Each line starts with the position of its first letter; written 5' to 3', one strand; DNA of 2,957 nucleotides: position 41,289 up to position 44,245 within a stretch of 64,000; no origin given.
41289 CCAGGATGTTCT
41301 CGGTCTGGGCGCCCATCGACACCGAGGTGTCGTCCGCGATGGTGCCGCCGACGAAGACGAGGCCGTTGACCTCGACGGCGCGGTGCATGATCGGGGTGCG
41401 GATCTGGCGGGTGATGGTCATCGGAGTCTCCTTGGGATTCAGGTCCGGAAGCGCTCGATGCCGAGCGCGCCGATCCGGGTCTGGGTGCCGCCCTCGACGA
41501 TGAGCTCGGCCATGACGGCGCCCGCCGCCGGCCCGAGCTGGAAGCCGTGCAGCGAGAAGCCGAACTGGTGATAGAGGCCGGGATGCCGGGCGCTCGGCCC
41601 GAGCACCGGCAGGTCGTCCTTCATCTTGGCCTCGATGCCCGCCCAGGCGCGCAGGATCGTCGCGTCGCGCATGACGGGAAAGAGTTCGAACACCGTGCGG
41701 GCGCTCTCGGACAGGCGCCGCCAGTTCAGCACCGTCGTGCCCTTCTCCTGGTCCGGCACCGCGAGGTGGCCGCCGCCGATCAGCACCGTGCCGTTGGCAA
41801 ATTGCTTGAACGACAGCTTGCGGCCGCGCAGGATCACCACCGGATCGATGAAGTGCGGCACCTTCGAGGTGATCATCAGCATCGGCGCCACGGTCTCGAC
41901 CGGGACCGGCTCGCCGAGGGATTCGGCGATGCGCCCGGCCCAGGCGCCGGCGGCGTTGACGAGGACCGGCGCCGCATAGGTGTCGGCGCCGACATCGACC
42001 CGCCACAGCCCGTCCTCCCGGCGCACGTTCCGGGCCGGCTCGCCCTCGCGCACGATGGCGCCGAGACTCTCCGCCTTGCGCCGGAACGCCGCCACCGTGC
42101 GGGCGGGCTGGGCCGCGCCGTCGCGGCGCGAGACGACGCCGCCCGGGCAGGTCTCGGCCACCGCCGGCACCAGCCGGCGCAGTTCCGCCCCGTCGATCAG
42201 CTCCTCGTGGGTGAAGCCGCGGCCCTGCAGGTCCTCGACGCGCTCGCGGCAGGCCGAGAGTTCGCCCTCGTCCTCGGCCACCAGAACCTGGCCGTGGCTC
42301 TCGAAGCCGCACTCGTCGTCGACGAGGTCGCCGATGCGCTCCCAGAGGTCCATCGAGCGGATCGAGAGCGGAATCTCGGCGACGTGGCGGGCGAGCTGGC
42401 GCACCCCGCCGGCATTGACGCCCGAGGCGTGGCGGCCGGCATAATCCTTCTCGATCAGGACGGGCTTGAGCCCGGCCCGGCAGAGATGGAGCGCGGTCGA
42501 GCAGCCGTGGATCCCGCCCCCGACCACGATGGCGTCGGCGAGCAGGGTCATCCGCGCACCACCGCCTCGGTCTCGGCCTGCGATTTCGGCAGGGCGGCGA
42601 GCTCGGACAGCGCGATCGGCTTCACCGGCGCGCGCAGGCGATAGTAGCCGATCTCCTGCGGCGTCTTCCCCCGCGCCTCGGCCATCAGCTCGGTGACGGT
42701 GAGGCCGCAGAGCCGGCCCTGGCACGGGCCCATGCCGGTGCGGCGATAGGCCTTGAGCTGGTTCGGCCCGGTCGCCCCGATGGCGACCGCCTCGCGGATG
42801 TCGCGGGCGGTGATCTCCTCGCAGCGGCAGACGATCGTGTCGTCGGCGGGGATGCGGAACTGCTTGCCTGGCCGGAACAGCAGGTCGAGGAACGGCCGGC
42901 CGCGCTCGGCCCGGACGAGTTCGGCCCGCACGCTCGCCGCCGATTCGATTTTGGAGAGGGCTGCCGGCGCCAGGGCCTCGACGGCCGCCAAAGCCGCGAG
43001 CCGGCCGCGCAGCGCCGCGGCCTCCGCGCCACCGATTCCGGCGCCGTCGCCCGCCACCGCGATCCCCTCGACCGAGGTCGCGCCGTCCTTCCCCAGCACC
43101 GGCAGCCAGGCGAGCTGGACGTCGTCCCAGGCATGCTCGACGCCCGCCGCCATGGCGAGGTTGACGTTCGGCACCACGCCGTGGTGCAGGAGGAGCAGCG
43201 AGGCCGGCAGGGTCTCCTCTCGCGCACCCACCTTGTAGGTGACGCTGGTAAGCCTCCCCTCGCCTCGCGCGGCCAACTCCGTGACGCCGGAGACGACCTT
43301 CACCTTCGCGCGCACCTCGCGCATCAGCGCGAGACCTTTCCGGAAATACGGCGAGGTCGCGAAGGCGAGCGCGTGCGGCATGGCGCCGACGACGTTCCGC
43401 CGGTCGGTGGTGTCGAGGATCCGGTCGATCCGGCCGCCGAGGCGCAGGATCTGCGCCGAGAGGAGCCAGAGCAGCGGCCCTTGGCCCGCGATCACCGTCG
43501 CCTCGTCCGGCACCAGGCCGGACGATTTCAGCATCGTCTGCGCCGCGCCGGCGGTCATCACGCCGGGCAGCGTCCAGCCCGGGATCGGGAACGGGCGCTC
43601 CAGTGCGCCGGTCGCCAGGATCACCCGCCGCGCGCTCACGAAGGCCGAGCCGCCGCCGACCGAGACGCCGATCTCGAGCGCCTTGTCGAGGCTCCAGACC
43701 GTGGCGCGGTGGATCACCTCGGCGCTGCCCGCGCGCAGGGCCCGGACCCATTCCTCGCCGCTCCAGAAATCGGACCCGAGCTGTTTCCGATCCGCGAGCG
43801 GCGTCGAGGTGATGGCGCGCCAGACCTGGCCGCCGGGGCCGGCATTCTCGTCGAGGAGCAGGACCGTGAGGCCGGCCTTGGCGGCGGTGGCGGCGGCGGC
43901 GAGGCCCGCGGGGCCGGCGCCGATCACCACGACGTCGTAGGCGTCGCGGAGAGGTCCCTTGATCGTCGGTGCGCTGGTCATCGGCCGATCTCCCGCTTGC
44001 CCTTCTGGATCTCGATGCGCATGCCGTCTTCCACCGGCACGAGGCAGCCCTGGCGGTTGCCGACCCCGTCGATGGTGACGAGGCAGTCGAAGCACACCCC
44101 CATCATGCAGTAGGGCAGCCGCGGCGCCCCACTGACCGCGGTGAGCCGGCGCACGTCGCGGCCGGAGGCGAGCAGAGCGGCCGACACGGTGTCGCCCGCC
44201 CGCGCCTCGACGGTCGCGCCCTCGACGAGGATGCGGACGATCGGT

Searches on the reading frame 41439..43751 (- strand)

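Call 11: search_protein_families(library=pfam, proteins=[window:41439-43751:-], max_evalue=0.001)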
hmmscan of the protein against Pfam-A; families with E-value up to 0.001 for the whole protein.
window:41439-43751:- (770 aa): 2 families
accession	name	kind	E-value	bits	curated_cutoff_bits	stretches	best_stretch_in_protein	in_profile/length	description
PF01266.30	DAO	-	3.4e-67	227.9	27.9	1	406-750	1-353/353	FAD dependent oxidoreductase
PF13450.12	NAD_binding_8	-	0.00021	21.9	21.9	0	409-449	1-42/68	NAD(P)-binding Rossmann-like domain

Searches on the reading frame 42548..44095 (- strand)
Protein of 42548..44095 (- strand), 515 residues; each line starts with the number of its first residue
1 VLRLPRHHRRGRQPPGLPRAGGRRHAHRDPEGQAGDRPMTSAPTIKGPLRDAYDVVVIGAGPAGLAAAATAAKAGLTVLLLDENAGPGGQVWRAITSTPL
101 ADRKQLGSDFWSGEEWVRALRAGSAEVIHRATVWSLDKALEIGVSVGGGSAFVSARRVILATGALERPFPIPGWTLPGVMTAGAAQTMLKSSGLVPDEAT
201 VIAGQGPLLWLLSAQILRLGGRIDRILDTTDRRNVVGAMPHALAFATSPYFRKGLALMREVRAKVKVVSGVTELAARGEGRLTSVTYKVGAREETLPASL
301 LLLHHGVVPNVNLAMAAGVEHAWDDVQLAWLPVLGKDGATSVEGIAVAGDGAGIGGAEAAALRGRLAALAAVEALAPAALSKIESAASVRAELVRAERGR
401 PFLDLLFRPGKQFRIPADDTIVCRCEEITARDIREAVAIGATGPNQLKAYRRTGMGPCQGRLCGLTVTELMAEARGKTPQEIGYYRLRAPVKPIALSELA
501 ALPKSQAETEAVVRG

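Call 11: search_protein_families(library=pfam, proteins=[window:42548-44095:-], max_evalue=0.001)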
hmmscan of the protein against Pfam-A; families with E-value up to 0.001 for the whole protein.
window:42548-44095:- (515 aa): 15 families
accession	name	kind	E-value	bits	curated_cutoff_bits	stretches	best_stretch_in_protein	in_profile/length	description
PF07992.20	Pyr_redox_2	-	2.3e-22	80.2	26.1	1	53-359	1-286/291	Pyridine nucleotide-disulphide oxidoreductase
PF17806.6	SO_alpha_A3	-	5.7e-11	43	23.1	1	422-501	6-85/87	Sarcosine oxidase A3 domain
PF12831.13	FAD_oxidored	-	3.6e-10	40.2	27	1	54-103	1-50/416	FAD dependent oxidoreductase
PF04324.20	Fer2_BFD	-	7.5e-10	39.5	26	1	421-473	1-50/50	BFD-like [2Fe-2S] binding domain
PF01266.30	DAO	-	2.5e-08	34.3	27.9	1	54-94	1-42/353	FAD dependent oxidoreductase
PF03486.20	HI0933_like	-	3.2e-08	33.7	50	1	54-89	2-37/244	HI0933-like protein Rossmann domain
PF13450.12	NAD_binding_8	-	5.9e-08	33.3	21.9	1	57-91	1-35/68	NAD(P)-binding Rossmann-like domain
PF00890.30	FAD_binding_2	-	3.9e-07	30.1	20.4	1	54-94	1-41/414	FAD binding domain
PF01946.23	Thi4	-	1.2e-06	28.4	26.2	1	53-93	18-59/235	Thi4 family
PF13738.12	Pyr_redox_3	-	7.2e-06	25.9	30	1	56-84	1-30/305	Pyridine nucleotide-disulphide oxidoreductase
PF01134.28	GIDA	-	1.5e-05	24.7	22.1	1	54-85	1-32/391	Glucose inhibited division protein A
PF05834.18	Lycopene_cycl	-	2.3e-05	24.1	23.4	1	54-94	1-46/380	Lycopene cyclase protein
PF01262.27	AlaDh_PNT_C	-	3.4e-05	23.8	23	1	40-85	18-61/214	Alanine dehydrogenase/PNT, C-terminal domain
PF13454.12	NAD_binding_9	-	0.00015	22.3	21.8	0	56-95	1-44/155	FAD-NAD(P)-binding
PF01494.25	FAD_binding_3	-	0.00023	21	22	1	53-87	2-36/349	FAD binding domain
